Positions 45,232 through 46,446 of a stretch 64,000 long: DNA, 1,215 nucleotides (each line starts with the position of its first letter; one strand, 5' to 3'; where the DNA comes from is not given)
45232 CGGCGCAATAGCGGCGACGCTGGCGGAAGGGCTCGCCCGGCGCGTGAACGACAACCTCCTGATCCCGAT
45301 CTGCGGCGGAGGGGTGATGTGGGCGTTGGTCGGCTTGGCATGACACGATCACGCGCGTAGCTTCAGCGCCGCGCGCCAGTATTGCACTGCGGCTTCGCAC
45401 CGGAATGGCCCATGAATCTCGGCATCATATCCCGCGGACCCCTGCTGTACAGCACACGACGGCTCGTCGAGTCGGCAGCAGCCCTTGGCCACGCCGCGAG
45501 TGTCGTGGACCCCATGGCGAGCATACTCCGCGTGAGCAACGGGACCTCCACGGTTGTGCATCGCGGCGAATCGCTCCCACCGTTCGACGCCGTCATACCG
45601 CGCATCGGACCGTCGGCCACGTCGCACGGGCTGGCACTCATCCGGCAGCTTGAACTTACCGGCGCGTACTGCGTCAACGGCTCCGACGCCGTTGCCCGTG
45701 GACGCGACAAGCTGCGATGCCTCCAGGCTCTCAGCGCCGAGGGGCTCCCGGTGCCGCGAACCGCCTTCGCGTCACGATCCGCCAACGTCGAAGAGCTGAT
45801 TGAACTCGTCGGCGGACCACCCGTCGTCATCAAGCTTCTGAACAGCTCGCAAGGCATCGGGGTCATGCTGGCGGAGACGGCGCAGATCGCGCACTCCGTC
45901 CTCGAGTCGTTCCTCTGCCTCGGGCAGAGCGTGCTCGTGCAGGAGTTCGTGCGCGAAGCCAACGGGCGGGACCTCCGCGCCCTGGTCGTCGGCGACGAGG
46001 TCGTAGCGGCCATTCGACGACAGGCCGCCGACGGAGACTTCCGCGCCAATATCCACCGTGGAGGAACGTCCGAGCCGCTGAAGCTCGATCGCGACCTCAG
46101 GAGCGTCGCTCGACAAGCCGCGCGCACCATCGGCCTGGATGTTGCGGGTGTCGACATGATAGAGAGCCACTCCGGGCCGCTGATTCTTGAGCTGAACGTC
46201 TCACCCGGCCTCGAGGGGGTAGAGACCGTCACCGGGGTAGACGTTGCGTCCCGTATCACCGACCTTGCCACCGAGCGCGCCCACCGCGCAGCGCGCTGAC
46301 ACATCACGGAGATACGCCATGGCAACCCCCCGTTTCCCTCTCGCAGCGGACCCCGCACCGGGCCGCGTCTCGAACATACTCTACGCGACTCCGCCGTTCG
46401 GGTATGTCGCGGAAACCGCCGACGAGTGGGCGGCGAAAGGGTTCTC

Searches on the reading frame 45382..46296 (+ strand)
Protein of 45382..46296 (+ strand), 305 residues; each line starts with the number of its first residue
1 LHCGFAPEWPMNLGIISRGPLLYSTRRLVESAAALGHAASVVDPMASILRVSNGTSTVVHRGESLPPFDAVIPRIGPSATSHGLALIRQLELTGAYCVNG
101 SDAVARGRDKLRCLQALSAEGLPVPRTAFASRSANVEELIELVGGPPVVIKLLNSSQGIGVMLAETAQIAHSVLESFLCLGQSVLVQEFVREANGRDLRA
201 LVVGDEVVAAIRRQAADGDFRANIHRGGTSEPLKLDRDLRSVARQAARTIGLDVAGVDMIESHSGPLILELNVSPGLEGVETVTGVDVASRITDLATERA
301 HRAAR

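Call 68: search_protein_families(library=pfam, proteins=[window:45382-46296:+], max_evalue=0.0001)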
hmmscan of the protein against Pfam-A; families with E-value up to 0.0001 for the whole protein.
window:45382-46296:+ (305 aa): 5 families
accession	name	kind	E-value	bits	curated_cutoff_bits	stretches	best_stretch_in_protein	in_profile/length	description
PF08443.16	RimK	-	1.6e-58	197.8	21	1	108-294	2-186/188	RimK-like ATP-grasp domain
PF18030.7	Rimk_N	-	5e-27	94.5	26.4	1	11-104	1-94/94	RimK PreATP-grasp domain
PF02955.21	GSH-S_ATP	-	1.8e-16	60.5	23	1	124-275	12-164/175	Prokaryotic glutathione synthetase, ATP-grasp domain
PF02655.19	ATP-grasp_3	-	2.1e-09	38.1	23.2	1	109-272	3-154/160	ATP-grasp domain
PF14397.11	ATPgrasp_ST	-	8.9e-09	35.4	31.4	0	242-292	221-273/278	Sugar-transfer associated ATP-grasp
